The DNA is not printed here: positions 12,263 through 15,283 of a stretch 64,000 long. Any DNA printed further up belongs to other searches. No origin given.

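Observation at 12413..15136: TraD/VirD4-like coupling-type ATPase with a 440-aa uncharacterised N-terminal extension, divergent from an AT-rich two-gene cassette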

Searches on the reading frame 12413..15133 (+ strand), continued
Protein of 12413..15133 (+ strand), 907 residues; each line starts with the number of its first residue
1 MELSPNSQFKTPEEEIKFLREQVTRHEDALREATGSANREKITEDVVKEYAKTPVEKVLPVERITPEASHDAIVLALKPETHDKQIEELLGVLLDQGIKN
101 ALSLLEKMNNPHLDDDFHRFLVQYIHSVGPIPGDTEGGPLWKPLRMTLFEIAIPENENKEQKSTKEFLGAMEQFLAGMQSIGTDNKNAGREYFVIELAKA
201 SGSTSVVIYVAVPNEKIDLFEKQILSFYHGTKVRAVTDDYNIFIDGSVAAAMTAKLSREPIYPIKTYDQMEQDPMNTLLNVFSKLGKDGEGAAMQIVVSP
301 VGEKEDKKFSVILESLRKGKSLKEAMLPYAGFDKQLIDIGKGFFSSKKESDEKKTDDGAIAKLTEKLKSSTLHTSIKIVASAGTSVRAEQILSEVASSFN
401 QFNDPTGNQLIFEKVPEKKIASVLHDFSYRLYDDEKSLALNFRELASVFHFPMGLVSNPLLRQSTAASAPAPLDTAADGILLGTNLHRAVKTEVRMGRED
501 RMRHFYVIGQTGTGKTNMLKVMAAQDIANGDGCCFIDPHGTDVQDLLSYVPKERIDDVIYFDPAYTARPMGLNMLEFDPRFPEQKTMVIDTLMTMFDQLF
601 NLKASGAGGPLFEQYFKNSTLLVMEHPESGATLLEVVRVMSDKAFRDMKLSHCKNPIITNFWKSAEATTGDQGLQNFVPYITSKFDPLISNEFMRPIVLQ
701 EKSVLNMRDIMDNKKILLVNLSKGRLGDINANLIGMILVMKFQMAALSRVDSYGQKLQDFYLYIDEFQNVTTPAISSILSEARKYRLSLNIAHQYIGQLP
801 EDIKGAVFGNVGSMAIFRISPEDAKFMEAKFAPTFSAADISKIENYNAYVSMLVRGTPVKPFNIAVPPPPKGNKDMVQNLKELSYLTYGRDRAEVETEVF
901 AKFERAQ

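Call 43: find_homologous_proteins(query=window:12413-15133:+, max_evalue=1e-10)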
Query window:12413-15133:+ (907 aa): 1383 proteins with E <= 1e-10 among 8000 candidates; the best 120 are listed.
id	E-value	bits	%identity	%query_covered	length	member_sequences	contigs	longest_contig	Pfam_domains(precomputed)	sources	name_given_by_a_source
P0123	0.0e+0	2031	100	100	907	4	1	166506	PF26449.1,PF01935.24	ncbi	-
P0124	0.0e+0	1355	66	99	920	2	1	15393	PF26449.1,PF10412.16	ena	-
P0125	0.0e+0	1278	62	99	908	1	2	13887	PF26449.1,PF10412.16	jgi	jgi:hypothetical protein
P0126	0.0e+0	1263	62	99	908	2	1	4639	PF26449.1,PF10412.16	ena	-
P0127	0.0e+0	1255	61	99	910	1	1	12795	PF26449.1,PF10412.16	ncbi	-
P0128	0.0e+0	1252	60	99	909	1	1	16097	PF26449.1,PF10412.16,PF12696.14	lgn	-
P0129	0.0e+0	1247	61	99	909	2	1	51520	PF26449.1,PF10412.16,PF12696.14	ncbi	-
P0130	0.0e+0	1240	61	100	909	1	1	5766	PF26449.1,PF10412.16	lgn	-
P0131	0.0e+0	1239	61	99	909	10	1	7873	PF26449.1,PF10412.16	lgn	-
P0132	0.0e+0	1237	61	99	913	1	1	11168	PF26449.1,PF10412.16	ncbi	-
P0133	0.0e+0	1237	61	99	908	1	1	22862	PF26449.1,PF10412.16,PF01935.24,PF12696.14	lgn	-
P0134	0.0e+0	1235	59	99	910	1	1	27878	PF26449.1,PF10412.16,PF12696.14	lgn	-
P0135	0.0e+0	1234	60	100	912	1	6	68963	PF26449.1,PF10412.16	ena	-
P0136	0.0e+0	1234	60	100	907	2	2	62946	PF26449.1,PF10412.16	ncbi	-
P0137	0.0e+0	1234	60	99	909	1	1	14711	PF26449.1,PF10412.16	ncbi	-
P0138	0.0e+0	1223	59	99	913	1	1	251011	PF26449.1,PF10412.16,PF12696.14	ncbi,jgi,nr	ncbi:MAG: type IV secretion system DNA-binding domain-containing protein [Candidatus Pacebacteria ba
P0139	0.0e+0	1222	59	99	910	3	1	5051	PF26449.1,PF10412.16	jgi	-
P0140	0.0e+0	1218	59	99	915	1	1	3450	PF26449.1,PF10412.16,PF12696.14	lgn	-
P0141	0.0e+0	1217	59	99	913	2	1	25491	PF26449.1,PF10412.16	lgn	-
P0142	0.0e+0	1215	60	99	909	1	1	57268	PF26449.1,PF10412.16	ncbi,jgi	ncbi:MAG: TraM recognition domain-containing protein [Candidatus Paceibacterota bacterium]|jgi:hypot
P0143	0.0e+0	1212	60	99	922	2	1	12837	PF26449.1,PF10412.16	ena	-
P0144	0.0e+0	1211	58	99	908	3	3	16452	PF26449.1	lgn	-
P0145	0.0e+0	1211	59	99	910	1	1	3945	PF26449.1,PF10412.16,PF12696.14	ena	-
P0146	0.0e+0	1210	59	100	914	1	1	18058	PF26449.1,PF10412.16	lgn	-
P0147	0.0e+0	1209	59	100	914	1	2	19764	PF26449.1,PF10412.16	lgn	-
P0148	0.0e+0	1207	59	99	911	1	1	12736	PF26449.1,PF10412.16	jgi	jgi:hypothetical protein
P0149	0.0e+0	1200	59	99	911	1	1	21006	PF26449.1,PF10412.16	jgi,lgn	jgi:hypothetical protein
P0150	0.0e+0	1198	59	99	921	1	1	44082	PF26449.1,PF10412.16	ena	-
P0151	0.0e+0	1196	60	99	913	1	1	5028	PF26449.1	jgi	jgi:hypothetical protein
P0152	0.0e+0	1195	58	99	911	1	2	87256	PF26449.1,PF10412.16,PF01935.24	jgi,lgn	jgi:hypothetical protein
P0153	0.0e+0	1194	60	99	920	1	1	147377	PF26449.1,PF10412.16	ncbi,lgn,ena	-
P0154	0.0e+0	1189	59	99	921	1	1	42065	PF26449.1,PF10412.16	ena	-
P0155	0.0e+0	1188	58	99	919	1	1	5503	PF26449.1,PF10412.16,PF12696.14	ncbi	-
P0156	0.0e+0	1188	58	99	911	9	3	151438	PF26449.1,PF10412.16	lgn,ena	-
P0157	0.0e+0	1187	59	100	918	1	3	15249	PF26449.1,PF10412.16,PF12696.14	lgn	-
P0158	0.0e+0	1186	58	100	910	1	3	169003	PF26449.1,PF10412.16,PF01935.24,PF13401.13,PF02534.21,PF12696.14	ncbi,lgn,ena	ncbi:MAG: type IV secretory system conjugative DNA transfer family protein [Patescibacteria group ba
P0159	0.0e+0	1186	58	99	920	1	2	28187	PF26449.1,PF10412.16,PF12696.14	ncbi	-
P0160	0.0e+0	1185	58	99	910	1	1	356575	PF26449.1,PF10412.16,PF13401.13,PF02534.21,PF12696.14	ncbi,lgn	-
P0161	0.0e+0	1185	59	100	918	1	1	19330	PF26449.1,PF10412.16,PF12696.14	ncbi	-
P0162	0.0e+0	1185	59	99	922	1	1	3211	PF26449.1,PF10412.16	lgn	-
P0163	0.0e+0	1185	58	99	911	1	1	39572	PF26449.1,PF02534.21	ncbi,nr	ncbi:MAG: type IV secretory system conjugative DNA transfer family protein [Patescibacteria group ba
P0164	0.0e+0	1184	59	100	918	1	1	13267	PF26449.1,PF10412.16,PF12696.14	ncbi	-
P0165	0.0e+0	1183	58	99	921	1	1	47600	PF26449.1,PF10412.16,PF12696.14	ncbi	-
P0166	0.0e+0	1182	58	99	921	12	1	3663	PF26449.1,PF10412.16,PF12696.14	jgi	-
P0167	0.0e+0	1182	58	99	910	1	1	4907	PF26449.1,PF10412.16,PF01935.24,PF13401.13,PF02534.21,PF12696.14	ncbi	-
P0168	0.0e+0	1180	58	100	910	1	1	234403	PF26449.1,PF01935.24,PF13401.13,PF02534.21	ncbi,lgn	-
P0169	0.0e+0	1180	58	100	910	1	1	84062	PF26449.1,PF10412.16,PF01935.24,PF13401.13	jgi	-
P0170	0.0e+0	1179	58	99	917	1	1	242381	PF26449.1,PF10412.16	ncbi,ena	-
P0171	0.0e+0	1179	59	100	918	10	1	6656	PF26449.1,PF10412.16,PF12696.14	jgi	jgi:hypothetical protein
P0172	0.0e+0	1177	58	99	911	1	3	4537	PF26449.1,PF10412.16,PF01935.24,PF13401.13,PF02534.21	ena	-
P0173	0.0e+0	1177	57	99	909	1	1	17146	PF26449.1,PF10412.16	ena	-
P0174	0.0e+0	1177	59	99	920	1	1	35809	PF26449.1,PF10412.16,PF12696.14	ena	-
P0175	0.0e+0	1177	58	99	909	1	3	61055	PF26449.1,PF10412.16,PF02534.21,PF12696.14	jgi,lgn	jgi:hypothetical protein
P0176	0.0e+0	1176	58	99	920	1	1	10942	PF26449.1,PF10412.16,PF12696.14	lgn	-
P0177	0.0e+0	1174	58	99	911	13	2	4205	PF26449.1,PF10412.16,PF13401.13,PF02534.21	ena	-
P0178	0.0e+0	1174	58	99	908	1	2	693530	PF26449.1,PF10412.16,PF12696.14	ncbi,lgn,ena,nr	ncbi:TPA: hypothetical protein DIC38_01155 [Candidatus Nomurabacteria bacterium]|nr:MAG: hypothetica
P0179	0.0e+0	1174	57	100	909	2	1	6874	PF26449.1,PF10412.16,PF01935.24,PF02534.21,PF20720.4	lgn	-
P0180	0.0e+0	1174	58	99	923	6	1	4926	PF26449.1,PF10412.16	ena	-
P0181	0.0e+0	1174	58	99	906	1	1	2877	PF26449.1,PF10412.16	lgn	-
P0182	0.0e+0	1173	59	99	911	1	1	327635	PF26449.1,PF10412.16,PF01935.24,PF02534.21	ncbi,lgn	-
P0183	0.0e+0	1173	57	99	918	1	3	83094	PF26449.1,PF12696.14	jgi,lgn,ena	-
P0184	0.0e+0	1173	59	99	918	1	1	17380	PF26449.1,PF10412.16,PF12696.14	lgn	-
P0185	0.0e+0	1172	58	100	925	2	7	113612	PF26449.1,PF02534.21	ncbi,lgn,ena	-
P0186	0.0e+0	1172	59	99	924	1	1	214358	PF26449.1,PF10412.16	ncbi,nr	ncbi:type IV secretion system DNA-binding domain-containing protein [Candidatus Nomurabacteria bacte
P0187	0.0e+0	1172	58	99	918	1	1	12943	PF26449.1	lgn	-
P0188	0.0e+0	1171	59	99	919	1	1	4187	PF26449.1,PF10412.16,PF12696.14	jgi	jgi:hypothetical protein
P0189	0.0e+0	1171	58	99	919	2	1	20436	PF26449.1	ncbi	-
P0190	0.0e+0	1170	58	99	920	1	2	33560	PF26449.1,PF10412.16,PF12696.14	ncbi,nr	ncbi:type IV secretion system DNA-binding domain-containing protein [Patescibacteria group bacterium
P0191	0.0e+0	1170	58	99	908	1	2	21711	PF26449.1,PF10412.16,PF12696.14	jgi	jgi:hypothetical protein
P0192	0.0e+0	1170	58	99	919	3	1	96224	PF26449.1,PF10412.16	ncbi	ncbi:MAG: TraM recognition domain-containing protein [Minisyncoccia bacterium]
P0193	0.0e+0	1170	58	100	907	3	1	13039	PF26449.1,PF10412.16,PF01935.24,PF12696.14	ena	-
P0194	0.0e+0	1170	57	99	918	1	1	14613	PF26449.1,PF12696.14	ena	-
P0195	0.0e+0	1169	58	99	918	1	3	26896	PF26449.1,PF10412.16,PF12696.14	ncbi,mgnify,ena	ncbi:MAG: TraM recognition domain-containing protein [Patescibacteria group bacterium]|mgnify:CR=1 F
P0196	0.0e+0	1169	58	100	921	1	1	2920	PF26449.1,PF10412.16,PF12696.14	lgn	-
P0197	0.0e+0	1169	58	99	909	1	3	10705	PF26449.1,PF10412.16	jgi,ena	-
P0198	0.0e+0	1169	58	99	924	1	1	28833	PF26449.1,PF10412.16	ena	-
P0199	0.0e+0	1168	57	99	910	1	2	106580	PF26449.1,PF12696.14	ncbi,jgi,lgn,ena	ncbi:MAG: hypothetical protein WDK96_00875 [Candidatus Paceibacterota bacterium]|jgi:hypothetical pr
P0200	0.0e+0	1168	58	100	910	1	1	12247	PF26449.1,PF10412.16,PF01935.24,PF12696.14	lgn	-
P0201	0.0e+0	1167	58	99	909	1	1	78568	PF26449.1,PF10412.16,PF01935.24,PF13401.13,PF02534.21,PF12696.14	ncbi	-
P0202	0.0e+0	1167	58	99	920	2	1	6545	PF26449.1,PF10412.16,PF12696.14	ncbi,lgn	ncbi:MAG: TraM recognition domain-containing protein [Minisyncoccia bacterium]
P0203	0.0e+0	1167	58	99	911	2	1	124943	PF26449.1,PF10412.16,PF01935.24,PF13401.13,PF02534.21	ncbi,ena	-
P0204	0.0e+0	1167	57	99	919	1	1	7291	PF26449.1,PF10412.16,PF12696.14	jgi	jgi:hypothetical protein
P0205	0.0e+0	1167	58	99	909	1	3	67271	PF26449.1,PF10412.16,PF12696.14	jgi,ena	-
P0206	0.0e+0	1167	58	99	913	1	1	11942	PF26449.1,PF10412.16,PF01935.24,PF13401.13,PF02534.21,PF12696.14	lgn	-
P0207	0.0e+0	1166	58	99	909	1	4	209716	PF26449.1,PF10412.16,PF12696.14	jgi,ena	-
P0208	0.0e+0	1165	58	99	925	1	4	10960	PF26449.1,PF10412.16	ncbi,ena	-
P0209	0.0e+0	1164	56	100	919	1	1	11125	PF26449.1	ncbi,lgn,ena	-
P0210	0.0e+0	1164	57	99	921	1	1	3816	PF26449.1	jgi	-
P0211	0.0e+0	1164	58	99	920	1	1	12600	PF26449.1,PF12696.14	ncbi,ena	-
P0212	0.0e+0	1164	57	100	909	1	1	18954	PF26449.1,PF10412.16,PF01935.24,PF13401.13,PF02534.21,PF12696.14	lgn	-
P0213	0.0e+0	1164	58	100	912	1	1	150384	PF26449.1,PF10412.16,PF01935.24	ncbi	-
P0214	0.0e+0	1164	58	99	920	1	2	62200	PF26449.1,PF12696.14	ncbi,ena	-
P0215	0.0e+0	1164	58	99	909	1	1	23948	PF26449.1,PF10412.16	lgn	-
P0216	0.0e+0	1163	58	99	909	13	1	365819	PF26449.1,PF10412.16,PF01935.24,PF13401.13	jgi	jgi:hypothetical protein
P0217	0.0e+0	1163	57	99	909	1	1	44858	PF26449.1,PF10412.16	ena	-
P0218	0.0e+0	1163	57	99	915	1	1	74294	PF26449.1,PF10412.16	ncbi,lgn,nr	ncbi:MAG: type IV secretion system DNA-binding domain-containing protein [Candidatus Nomurabacteria 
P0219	0.0e+0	1163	57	99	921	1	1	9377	PF26449.1,PF10412.16,PF12696.14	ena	-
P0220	0.0e+0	1163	59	100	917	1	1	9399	PF26449.1,PF10412.16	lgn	-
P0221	0.0e+0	1163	57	99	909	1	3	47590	PF26449.1,PF10412.16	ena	-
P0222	0.0e+0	1162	58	99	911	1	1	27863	PF26449.1,PF10412.16,PF01935.24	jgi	jgi:hypothetical protein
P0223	0.0e+0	1162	57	100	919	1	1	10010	PF26449.1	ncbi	-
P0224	0.0e+0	1162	57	99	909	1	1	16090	PF26449.1,PF10412.16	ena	-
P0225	0.0e+0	1162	57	99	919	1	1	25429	PF26449.1,PF10412.16,PF12696.14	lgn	-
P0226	0.0e+0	1162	57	99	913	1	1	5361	PF26449.1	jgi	-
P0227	0.0e+0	1162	57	99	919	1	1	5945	PF26449.1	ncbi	-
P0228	0.0e+0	1162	57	99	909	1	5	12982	PF26449.1,PF10412.16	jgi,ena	-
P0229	0.0e+0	1162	58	99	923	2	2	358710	PF26449.1,PF10412.16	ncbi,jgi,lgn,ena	jgi:hypothetical protein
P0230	0.0e+0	1161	58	99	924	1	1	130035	PF26449.1,PF10412.16,PF12696.14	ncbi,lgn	ncbi:MAG: TraM recognition domain-containing protein [Patescibacteria group bacterium]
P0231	0.0e+0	1161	57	100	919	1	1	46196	PF26449.1,PF12696.14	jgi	jgi:hypothetical protein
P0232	0.0e+0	1161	58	99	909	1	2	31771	PF26449.1,PF10412.16,PF01935.24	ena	-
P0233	0.0e+0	1161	57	99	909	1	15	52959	PF26449.1,PF10412.16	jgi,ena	-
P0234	0.0e+0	1160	58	100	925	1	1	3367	PF26449.1,PF10412.16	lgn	-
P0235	0.0e+0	1160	58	99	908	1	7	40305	PF26449.1,PF10412.16,PF01935.24,PF02534.21,PF12696.14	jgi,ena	-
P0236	0.0e+0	1160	57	99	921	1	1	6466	PF26449.1,PF12696.14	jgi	jgi:hypothetical protein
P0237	0.0e+0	1160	57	99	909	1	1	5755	PF26449.1,PF10412.16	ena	-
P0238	0.0e+0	1160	58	99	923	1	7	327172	PF26449.1,PF10412.16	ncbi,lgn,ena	-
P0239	0.0e+0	1160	56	100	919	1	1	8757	PF26449.1,PF12696.14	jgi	-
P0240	0.0e+0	1160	57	99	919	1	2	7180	PF26449.1,PF10412.16,PF12696.14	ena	-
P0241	0.0e+0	1160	57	99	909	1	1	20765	PF26449.1,PF10412.16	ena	-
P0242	0.0e+0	1160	57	100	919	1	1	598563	PF26449.1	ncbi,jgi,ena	ncbi:MAG: hypothetical protein WC447_02090 [Candidatus Paceibacterota bacterium]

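Call 50: search_solved_structures(query=A3, max_evalue=1)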
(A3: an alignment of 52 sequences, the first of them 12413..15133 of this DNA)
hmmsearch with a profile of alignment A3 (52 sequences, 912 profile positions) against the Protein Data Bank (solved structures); distinct sequences matched with E-value up to 1: 6.
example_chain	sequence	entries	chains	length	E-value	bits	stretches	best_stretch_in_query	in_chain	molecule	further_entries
1gl6_A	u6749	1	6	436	0.00097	20.3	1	502-549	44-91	ATPASE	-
1e9r_A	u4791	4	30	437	0.00098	20.3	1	502-549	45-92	CONJUGAL TRANSFER PROTEIN TRWB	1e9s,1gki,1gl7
6sz9_A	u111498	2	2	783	0.0051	17.9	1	496-559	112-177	IcmO (DotL)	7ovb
2kjq_A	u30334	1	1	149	0.017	16.2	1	503-547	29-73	DnaA-related protein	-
9x1l_A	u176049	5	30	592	0.48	11.4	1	502-549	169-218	DNA helicase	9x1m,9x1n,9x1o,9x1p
2ma9_C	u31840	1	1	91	0.97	10.4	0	400-443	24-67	Transcription elongation factor B polypeptide 1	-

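Call 53: find_encoding_contigs(protein=P0123, flank=1000, max_places=4)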
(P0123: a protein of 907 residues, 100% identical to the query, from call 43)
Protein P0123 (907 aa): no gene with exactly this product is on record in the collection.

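Call 54: predict_structure(alignment_id=A3)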
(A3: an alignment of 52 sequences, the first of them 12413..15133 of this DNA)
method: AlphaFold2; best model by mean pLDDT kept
length: 907 residues; sequences in the alignment: 52
mean_pLDDT: 82.1   pTM: 0.66
mean pLDDT of the five models: 82.1, 80.9, 77.2, 73.2, 72.1
residues with pLDDT >= 90: 256; 70-90: 541; 50-70: 76; < 50: 34
segments of 3 or more residues with pLDDT < 50: 69-75, 331-354
pLDDT, mean of each block of 10 residues (from residue 1): 63 78 84 75 80 78 61 52 79 78 80 88 79 79 89 62 74 91 81 92 84 92 83 76 85 91 86 82 83 94 84 85 74 37 32 60 87 93 92 91 85 90 91 87 91 61 71 83 80 89 91 92 94 91 91 93 90 86 86 83 62 85 84 85 89 88 84 76 79 84 89 95 83 89 86 80 87 67 85 85 76 88 90 88 91 87 90 88 92 87 71
secondary structure, 60 per line:
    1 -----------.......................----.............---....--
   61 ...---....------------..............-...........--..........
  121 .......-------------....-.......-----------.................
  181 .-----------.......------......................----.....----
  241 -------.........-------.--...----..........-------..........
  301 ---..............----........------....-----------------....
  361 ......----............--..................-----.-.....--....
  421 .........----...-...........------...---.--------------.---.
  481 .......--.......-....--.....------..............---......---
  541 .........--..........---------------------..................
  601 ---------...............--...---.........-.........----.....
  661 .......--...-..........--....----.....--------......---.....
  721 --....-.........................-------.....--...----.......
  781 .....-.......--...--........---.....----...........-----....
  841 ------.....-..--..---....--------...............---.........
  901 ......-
elements in order (helices of 4 or more, strands of 3 or more residues): H12-34 H39-51 H55-58 H67-70 H83-96 H98-108 H111-127 H141-144 E146-152 H164-181 E193-199 E206-213 H214-227 E232-236 E248-256 H274-283 E291-300 H304-317 H322-329 H336-339 H357-366 E371-382 H385-402 E410-414 H417-429 E438-441 H442-448 E480-487 E490-496 H498-501 E504-508 H515-528 E532-537 H541-549 H552-557 E558-561 H583-600 H610-624 H633-641 H643-651 H656-667 H674-683 H686-689 H694-698 H707-712 E716-720 H723-726 H728-752 E760-764 H774-785 E787-793 H801-808 E812-816 H821-831 H837-840 E847-851 E862-865 H874-888 H892-906

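Call 63: search_protein_families(library=padloc, proteins=[window:12413-15133:+], max_evalue=0.01)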
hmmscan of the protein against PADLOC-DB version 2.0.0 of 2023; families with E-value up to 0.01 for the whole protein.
window:12413-15133:+ (907 aa): 4 families
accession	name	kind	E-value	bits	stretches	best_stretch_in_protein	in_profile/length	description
PDLC04140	mad8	-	3.1e-12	44.6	1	501-852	26-288/314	mads_8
PDLC04103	HerA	-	0.00015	18.3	0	765-821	459-511/579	-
PDLC01055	HerA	-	0.00033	17.6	1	492-531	147-186/532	Type III coevolved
PDLC04105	HerA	-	0.0033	14.1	0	502-540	166-205/576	-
